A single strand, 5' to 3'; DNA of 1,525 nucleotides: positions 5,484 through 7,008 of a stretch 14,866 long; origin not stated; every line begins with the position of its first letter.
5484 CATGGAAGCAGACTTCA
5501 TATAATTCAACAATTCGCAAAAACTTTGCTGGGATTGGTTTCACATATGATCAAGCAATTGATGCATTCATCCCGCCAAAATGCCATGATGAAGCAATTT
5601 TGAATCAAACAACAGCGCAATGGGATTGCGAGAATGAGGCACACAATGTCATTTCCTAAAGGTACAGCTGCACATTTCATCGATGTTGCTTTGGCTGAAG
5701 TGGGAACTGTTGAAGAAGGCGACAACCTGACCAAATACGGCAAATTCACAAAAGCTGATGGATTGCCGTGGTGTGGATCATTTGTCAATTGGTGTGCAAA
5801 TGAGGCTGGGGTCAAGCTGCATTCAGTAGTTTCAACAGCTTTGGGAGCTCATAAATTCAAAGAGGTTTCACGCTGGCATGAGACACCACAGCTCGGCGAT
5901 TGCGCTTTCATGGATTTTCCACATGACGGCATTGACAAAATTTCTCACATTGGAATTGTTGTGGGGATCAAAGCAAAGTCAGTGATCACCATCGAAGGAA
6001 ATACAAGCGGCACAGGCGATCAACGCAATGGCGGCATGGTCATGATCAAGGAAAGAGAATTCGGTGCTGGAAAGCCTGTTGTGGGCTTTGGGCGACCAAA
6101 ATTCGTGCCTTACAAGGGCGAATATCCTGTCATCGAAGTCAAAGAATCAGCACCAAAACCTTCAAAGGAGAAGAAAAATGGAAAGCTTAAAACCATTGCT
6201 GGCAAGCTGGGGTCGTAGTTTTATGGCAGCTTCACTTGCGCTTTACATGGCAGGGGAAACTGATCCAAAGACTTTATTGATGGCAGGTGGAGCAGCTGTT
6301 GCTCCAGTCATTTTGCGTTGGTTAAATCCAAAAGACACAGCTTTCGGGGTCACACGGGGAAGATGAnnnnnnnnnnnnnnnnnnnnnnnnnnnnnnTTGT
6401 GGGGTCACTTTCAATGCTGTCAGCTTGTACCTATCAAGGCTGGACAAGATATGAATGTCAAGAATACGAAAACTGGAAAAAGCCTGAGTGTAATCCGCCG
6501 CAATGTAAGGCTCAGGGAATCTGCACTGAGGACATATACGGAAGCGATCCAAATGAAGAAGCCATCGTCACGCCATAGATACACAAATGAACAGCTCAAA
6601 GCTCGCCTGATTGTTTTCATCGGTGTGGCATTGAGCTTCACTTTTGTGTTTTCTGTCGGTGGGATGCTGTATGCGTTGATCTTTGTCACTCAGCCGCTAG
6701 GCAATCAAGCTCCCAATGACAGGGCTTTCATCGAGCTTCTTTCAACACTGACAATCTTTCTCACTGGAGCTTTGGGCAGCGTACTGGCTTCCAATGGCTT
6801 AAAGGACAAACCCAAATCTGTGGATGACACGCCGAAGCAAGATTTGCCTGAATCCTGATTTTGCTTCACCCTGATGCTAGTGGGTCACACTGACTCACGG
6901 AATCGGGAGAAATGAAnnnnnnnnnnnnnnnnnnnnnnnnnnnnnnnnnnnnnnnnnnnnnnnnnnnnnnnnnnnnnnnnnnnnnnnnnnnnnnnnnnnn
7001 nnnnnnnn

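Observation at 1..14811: Near-minimal tailed phage: full virion, lysis and packaging set but no recognisable replication, lysogeny or transcription genes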

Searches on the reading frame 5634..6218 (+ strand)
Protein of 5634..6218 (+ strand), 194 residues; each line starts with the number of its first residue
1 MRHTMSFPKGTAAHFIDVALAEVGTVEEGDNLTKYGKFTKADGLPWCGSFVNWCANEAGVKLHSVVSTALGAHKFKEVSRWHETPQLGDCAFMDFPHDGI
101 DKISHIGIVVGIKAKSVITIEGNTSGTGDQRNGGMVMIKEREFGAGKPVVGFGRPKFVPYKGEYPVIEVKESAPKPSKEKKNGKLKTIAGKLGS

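Call 10: search_protein_families(library=pfam, max_evalue=0.01, proteins=[window:5634-6218:+])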
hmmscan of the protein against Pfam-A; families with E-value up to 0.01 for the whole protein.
window:5634-6218:+ (194 aa): 1 family
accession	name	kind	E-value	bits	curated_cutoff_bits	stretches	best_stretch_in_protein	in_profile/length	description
PF05257.22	CHAP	-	4.5e-09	37.1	26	1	41-123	3-81/81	CHAP domain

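Call 52: search_protein_families(library=phrogs, max_evalue=0.001, proteins=[window:5646-6218:+])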
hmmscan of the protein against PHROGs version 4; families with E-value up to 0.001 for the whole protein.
window:5646-6218:+ (190 aa): 6 families
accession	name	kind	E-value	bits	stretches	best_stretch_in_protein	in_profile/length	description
phrog_9589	-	lysis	3.8e-23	83.8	1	9-177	5-180/281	endolysin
phrog_21825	-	lysis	1.3e-17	65.2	1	7-151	3-163/289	endolysin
phrog_21357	-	lysis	1.3e-17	64.9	1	8-153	4-160/225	endolysin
phrog_38078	-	unknown function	1.8e-12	48.2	1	66-152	120-208/423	-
phrog_1259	-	tail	1.6e-06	27.1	1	33-124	1022-1113/1179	baseplate hub subunit and tail lysozyme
phrog_329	-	tail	0.00026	20.3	1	43-108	563-623/949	minor tail protein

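Call 75: search_dna_similar(query=window:5646-6218:+, collection=phages, mode=protein, max_rows=12, max_evalue=0.001)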
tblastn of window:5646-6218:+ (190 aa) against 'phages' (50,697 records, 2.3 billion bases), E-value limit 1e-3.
Records with a match: 100; places in all: 102; records where one place covers at least 80% of the query: 4.
Best place of each record, by identity: <60% 100.
By first word of the organism name: Streptomyces 71; Bacteriophage 8; Lomovskayavirus 3; Rhizobium 3; Agrobacterium 3; Actinomyces 2; Microbacterium 2; Monoglobales 1; Actinomycetia 1; Blautia 1; and 5 more.
By host as written in the record: Streptomyces griseus ATCC 10137 14; - 13; Streptomyces coelicolor 12; Streptomyces lividans JI 1326 6; Streptomyces azureus NRRL B-2655 6; Streptomyces bicolor NRRL B-3897 5; Streptomyces griseofuscus ATCC 23916 4; Streptomyces sp. 4; and 22 more.
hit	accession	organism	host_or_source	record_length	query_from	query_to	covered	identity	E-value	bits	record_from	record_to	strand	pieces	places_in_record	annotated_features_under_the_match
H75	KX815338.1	Streptomyces phage Joe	Streptomyces coelicolor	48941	3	153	79%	34.3%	1e-7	57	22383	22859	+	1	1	hypothetical protein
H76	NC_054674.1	Streptomyces phage Joe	Streptomyces coelicolor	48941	3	153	79%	34.3%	1e-7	57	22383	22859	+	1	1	endolysin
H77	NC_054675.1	Streptomyces phage Saftant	Streptomyces griseofuscus ATCC 23916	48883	3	153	79%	33.7%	1e-11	68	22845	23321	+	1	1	27: endolysin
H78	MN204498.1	Streptomyces phage Saftant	Streptomyces griseofuscus ATCC 23916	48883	3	153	79%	33.7%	1e-11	68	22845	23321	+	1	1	27: endolysin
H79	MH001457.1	Streptomyces phage Nesbitt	Streptomyces lividans JI 1326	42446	4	153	79%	34.0%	5e-13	72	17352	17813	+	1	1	21: lysin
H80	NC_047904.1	Streptomyces phage AbbeyMikolon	Streptomyces lividans JI 1326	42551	4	153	79%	34.0%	5e-13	72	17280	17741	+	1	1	endolysin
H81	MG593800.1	Streptomyces phage AbbeyMikolon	Streptomyces lividans JI 1326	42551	4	153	79%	34.0%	5e-13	72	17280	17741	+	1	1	lysin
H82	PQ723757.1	Streptomyces phage Pavo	Streptomyces bicolor NRRL B-3897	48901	12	153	75%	35.0%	9e-12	69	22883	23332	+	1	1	28: endolysin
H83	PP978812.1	Streptomyces phage ElGato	Streptomyces baarnensis NRRL B-2842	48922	12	153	75%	35.0%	9e-12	69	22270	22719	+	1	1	28: endolysin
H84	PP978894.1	Streptomyces phage Conan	Streptomyces baarnensis NRRL B-2842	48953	12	153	75%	35.0%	9e-12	69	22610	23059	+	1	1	28: endolysin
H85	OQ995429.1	Streptomyces phage Provolone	Streptomyces bicolor NRRL B-3897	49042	12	153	75%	35.0%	9e-12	69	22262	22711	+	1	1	28: endolysin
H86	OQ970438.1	Streptomyces phage Vanseggelen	Streptomyces coelicolor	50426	3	153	79%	32.5%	2e-13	74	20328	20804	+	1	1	endolysin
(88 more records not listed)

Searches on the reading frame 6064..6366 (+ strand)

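Call 8: search_protein_families(library=pfam, max_evalue=0.1, proteins=[window:6064-6366:+])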
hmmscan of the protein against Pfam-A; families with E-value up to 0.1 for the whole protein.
window:6064-6366:+ (100 aa): 2 families
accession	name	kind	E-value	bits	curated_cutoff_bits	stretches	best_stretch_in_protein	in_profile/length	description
PF25163.1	UBA_RNF31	-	0.024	14.7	27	1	46-60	25-39/57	E3 ubiquitin-protein ligase RNF31, UBA domain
PF04257.20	Exonuc_V_gamma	-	0.086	12.5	25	1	20-71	247-303/314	Exodeoxyribonuclease V, gamma subunit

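Call 9: search_protein_families(library=phrogs, max_evalue=0.1, proteins=[window:6064-6366:+])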
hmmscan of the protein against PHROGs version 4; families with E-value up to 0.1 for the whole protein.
window:6064-6366:+ (100 aa): 0 families

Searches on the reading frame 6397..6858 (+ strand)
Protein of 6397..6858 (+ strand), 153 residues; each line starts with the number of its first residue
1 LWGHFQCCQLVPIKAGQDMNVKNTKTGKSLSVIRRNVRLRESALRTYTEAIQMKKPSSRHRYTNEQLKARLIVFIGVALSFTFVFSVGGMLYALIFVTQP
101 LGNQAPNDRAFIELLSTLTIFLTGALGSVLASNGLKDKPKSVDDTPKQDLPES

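Call 8: search_protein_families(library=pfam, max_evalue=0.1, proteins=[window:6397-6858:+])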
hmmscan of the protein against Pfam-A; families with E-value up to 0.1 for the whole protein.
window:6397-6858:+ (153 aa): 0 families

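Call 9: search_protein_families(library=phrogs, max_evalue=0.1, proteins=[window:6397-6858:+])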
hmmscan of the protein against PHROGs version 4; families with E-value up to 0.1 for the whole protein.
window:6397-6858:+ (153 aa): 1 family
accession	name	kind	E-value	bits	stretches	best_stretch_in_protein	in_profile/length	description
phrog_25359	-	unknown function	2.6e-27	95.7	1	59-143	4-87/94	-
